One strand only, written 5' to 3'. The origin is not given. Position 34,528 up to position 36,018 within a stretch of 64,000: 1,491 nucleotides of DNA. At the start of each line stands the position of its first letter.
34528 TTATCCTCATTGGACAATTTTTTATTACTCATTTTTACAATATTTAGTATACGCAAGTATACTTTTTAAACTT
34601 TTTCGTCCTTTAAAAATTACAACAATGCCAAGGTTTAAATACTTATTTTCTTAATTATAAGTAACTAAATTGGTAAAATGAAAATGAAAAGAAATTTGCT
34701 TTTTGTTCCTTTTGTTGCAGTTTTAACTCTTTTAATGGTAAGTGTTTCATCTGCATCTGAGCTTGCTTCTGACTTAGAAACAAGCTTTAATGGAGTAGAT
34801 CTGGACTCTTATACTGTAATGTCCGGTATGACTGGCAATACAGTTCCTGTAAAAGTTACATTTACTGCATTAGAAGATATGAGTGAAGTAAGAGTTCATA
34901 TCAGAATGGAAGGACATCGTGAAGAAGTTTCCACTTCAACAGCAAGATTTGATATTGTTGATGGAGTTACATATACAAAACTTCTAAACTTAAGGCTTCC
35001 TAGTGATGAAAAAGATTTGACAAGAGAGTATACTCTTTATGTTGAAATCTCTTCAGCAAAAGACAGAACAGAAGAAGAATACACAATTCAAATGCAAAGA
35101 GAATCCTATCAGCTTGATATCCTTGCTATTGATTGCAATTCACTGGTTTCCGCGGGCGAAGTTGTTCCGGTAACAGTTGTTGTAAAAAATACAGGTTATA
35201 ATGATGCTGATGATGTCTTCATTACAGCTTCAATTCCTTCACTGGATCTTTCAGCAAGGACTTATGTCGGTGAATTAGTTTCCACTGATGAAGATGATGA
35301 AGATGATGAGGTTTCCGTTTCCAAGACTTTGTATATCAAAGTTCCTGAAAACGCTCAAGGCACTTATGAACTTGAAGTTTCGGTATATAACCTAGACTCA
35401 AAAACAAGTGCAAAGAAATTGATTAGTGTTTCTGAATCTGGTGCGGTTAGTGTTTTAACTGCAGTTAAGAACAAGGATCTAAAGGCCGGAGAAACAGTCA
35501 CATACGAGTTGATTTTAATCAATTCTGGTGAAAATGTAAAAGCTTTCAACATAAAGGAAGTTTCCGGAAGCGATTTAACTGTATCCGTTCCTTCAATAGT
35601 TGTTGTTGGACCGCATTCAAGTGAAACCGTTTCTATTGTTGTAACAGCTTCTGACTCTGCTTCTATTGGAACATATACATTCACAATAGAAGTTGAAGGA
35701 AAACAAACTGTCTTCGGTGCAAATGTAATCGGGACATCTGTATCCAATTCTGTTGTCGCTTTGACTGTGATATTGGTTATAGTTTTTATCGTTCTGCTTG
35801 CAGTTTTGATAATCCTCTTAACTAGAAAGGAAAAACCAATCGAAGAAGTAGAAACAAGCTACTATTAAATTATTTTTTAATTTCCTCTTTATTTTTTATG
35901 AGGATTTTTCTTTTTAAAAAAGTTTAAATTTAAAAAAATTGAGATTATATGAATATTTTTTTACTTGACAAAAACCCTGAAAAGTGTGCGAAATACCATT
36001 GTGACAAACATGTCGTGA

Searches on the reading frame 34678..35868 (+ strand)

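Call 86: search_protein_families(library=pfam, proteins=[window:34678-35868:+], max_evalue=0.001)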
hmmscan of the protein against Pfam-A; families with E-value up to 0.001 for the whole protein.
window:34678-35868:+ (396 aa): 2 families
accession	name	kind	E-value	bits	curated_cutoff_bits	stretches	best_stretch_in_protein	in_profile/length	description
PF22544.2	HYDIN_VesB_CFA65-like_Ig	-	8.8e-06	26.3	25.5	1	268-342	15-90/100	HYDIN/CFA65/VesB-like, Ig-like domain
PF10633.15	NPCBM_assoc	-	0.00019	22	24.4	0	269-339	2-75/78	NPCBM-associated, NEW3 domain of alpha-galactosidase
